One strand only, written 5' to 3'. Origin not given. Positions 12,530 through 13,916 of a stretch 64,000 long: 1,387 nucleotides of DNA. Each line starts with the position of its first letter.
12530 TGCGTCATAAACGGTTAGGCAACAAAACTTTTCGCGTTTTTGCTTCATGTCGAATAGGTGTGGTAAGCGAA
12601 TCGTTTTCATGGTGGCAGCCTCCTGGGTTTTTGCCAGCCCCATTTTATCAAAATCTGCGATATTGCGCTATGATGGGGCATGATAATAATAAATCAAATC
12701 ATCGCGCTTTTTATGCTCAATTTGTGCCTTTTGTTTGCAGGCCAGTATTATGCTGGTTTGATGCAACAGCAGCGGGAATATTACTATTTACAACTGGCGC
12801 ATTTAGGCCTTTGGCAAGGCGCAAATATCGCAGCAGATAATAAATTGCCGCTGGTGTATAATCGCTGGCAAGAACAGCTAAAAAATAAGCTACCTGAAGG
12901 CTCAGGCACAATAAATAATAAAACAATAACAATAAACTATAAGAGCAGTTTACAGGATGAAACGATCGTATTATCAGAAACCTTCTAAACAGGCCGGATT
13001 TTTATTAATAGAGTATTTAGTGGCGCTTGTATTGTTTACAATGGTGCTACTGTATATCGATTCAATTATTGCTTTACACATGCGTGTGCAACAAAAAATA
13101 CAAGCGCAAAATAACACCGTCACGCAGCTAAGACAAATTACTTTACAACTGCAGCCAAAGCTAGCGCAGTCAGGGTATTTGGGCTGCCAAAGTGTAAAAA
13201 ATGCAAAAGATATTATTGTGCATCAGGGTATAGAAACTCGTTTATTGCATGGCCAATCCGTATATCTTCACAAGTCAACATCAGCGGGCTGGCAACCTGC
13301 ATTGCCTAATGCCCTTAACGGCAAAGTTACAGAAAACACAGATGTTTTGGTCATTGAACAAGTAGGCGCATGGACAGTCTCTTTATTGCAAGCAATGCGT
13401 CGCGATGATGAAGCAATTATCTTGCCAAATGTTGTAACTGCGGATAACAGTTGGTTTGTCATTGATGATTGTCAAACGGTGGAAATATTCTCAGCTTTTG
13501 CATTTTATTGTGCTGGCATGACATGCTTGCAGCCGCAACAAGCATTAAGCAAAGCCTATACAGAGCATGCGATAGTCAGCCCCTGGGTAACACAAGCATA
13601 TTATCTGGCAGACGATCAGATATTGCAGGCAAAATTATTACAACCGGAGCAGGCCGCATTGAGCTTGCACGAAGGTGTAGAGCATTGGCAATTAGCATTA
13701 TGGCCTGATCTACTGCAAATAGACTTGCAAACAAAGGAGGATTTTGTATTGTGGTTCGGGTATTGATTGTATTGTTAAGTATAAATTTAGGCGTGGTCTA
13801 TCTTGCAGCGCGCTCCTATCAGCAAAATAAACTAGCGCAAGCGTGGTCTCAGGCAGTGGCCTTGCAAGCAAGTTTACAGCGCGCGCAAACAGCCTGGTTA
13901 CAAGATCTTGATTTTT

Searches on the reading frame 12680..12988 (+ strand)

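Call 68: search_protein_families(library=pfam, proteins=[window:12680-12988:+], max_evalue=1)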
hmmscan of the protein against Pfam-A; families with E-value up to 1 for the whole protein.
window:12680-12988:+ (102 aa): 1 family
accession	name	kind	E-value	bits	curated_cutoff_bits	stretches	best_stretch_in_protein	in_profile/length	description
PF13755.11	Sensor_TM1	-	0.28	11.4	26.6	1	2-32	16-46/68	Sensor N-terminal transmembrane domain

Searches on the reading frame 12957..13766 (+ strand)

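Call 23: search_protein_families(library=pfam, proteins=[window:12957-13766:+], max_evalue=0.001)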
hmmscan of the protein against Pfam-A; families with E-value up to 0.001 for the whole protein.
window:12957-13766:+ (269 aa): 0 families

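Call 68: search_protein_families(library=pfam, proteins=[window:12957-13766:+], max_evalue=1)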
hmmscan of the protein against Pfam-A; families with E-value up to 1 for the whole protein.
window:12957-13766:+ (269 aa): 2 families
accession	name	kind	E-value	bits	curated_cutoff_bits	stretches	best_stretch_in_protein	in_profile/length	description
PF07963.17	N_methyl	-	0.05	13.6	21.2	1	10-32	2-24/27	Prokaryotic N-terminal methylation motif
PF19926.4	DUF6389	-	0.14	12.1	27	1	107-150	82-125/149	Family of unknown function (DUF6389)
